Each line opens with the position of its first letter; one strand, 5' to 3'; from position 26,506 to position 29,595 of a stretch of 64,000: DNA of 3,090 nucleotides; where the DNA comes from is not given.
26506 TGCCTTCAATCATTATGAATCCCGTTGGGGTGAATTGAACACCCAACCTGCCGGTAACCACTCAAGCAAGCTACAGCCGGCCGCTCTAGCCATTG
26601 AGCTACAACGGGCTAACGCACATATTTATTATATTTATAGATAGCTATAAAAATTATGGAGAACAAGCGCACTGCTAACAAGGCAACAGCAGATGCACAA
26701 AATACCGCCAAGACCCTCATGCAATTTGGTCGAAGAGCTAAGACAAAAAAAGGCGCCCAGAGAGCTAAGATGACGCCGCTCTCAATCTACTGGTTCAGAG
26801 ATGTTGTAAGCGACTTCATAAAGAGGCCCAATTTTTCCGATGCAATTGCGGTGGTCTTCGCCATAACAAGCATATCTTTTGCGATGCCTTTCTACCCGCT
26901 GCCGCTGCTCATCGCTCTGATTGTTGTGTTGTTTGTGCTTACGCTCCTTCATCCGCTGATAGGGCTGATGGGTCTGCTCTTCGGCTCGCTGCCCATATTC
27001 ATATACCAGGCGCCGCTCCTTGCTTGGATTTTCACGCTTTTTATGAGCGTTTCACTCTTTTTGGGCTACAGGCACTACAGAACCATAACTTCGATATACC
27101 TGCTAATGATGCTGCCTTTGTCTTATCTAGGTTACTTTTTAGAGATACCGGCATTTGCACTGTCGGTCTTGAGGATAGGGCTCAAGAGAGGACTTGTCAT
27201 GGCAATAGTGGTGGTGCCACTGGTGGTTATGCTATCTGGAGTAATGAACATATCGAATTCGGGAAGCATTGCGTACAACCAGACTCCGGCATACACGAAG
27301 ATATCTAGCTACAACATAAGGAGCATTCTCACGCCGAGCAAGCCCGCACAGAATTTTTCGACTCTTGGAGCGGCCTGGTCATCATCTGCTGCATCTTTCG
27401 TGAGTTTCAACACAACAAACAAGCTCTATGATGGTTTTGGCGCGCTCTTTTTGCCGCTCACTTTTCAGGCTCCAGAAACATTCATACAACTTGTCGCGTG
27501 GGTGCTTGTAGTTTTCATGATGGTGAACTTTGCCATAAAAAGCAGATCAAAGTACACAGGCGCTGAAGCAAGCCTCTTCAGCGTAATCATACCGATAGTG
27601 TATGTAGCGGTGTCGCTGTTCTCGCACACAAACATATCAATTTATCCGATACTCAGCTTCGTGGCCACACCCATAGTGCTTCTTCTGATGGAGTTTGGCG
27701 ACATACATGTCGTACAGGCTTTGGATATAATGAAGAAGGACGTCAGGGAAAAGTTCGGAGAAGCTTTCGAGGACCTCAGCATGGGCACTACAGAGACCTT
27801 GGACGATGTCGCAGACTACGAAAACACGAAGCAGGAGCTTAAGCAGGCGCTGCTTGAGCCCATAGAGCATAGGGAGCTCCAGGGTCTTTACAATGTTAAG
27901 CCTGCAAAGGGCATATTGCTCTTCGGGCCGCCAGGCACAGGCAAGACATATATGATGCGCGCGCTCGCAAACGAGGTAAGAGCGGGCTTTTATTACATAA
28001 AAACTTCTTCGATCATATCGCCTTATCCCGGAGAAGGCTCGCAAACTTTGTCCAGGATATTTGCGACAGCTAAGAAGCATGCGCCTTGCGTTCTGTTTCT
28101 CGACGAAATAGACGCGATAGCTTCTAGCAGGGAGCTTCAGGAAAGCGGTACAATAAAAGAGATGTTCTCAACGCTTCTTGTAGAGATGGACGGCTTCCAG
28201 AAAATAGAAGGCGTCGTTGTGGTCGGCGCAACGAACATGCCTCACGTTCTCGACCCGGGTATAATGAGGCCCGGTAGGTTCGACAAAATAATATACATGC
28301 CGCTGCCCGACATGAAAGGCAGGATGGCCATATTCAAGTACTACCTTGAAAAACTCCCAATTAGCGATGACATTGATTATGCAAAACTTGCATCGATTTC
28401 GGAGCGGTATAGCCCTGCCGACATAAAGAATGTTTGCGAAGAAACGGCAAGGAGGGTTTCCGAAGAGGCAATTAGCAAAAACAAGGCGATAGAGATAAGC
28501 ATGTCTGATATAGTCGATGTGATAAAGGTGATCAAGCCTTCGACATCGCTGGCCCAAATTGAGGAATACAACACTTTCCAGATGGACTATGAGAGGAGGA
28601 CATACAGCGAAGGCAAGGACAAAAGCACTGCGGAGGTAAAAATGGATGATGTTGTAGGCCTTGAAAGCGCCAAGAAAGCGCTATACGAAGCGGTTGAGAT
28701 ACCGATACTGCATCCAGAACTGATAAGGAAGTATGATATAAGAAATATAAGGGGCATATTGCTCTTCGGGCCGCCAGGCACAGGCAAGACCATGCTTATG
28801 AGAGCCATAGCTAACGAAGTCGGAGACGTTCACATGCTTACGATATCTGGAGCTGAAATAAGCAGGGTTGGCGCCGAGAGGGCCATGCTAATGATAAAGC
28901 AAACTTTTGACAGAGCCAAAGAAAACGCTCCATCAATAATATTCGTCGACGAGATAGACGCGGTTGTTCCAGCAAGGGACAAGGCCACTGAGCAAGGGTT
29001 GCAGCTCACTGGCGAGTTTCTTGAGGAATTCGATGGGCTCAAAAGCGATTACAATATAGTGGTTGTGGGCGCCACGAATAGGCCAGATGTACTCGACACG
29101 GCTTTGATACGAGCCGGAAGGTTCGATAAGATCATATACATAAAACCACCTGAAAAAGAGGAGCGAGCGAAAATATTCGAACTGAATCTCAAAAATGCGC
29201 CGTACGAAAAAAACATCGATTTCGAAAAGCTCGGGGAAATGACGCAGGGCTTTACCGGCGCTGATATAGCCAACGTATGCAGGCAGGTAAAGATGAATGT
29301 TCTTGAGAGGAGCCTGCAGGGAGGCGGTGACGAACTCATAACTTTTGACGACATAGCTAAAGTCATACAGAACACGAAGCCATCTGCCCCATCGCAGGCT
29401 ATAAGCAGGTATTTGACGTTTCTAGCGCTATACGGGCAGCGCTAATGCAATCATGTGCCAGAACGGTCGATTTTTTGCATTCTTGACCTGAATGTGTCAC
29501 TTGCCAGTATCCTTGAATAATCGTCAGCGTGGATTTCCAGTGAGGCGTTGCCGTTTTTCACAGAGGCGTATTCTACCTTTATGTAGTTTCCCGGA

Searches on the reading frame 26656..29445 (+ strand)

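Call 26: search_protein_families(library=pfam, proteins=[window:26656-29445:+], max_evalue=0.00001)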
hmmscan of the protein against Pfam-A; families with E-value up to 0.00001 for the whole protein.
window:26656-29445:+ (929 aa): 23 families
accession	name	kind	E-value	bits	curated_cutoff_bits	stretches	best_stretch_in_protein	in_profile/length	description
PF00004.35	AAA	-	4.5e-76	254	21.2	2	420-550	1-131/131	ATPase family associated with various cellular activities (AAA)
PF17862.7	AAA_lid_3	-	1.1e-18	66.9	27.2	2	853-889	1-37/45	AAA+ lid domain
PF13191.12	AAA_16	-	1.5e-14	55.3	32.6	0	697-733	23-59/167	AAA ATPase domain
PF13401.12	AAA_22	-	1e-12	48.9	27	0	418-451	6-42/130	AAA domain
PF05496.18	RuvB_N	-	1.6e-12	47.9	27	0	698-770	33-96/159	Holliday junction DNA helicase RuvB P-loop domain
PF13173.12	AAA_14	-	3.9e-10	40.3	27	0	701-770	5-74/129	AAA domain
PF06068.19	TIP49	-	6.5e-10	39.1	23.8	1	655-751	15-103/347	TIP49 P-loop domain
PF01695.23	IstB_IS21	-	3e-09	37.2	24.1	0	400-463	75-141/238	IstB-like ATP binding protein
PF07728.20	AAA_5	-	8.2e-09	36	22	0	420-489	2-79/139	AAA domain (dynein-related subfamily)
PF05673.19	DUF815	-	3.8e-08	33.2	23.8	0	657-765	21-114/249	Protein of unknown function (DUF815)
PF00910.28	RNA_helicase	-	5.4e-08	33.7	21.5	0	420-455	1-36/105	RNA helicase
PF12775.13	AAA_7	-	6.4e-08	32.8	25.8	0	695-768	30-110/181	P-loop containing dynein motor region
PF07724.20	AAA_2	-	8e-08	32.9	27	0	699-772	4-89/166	AAA domain (Cdc48 subfamily)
PF20720.3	nSTAND3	-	2.3e-07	31.1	27.2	0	420-453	20-54/155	Novel STAND NTPase 3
PF01637.24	ATPase_2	-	2.8e-07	31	33.2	0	701-770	23-90/225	ATPase domain predominantly from Archaea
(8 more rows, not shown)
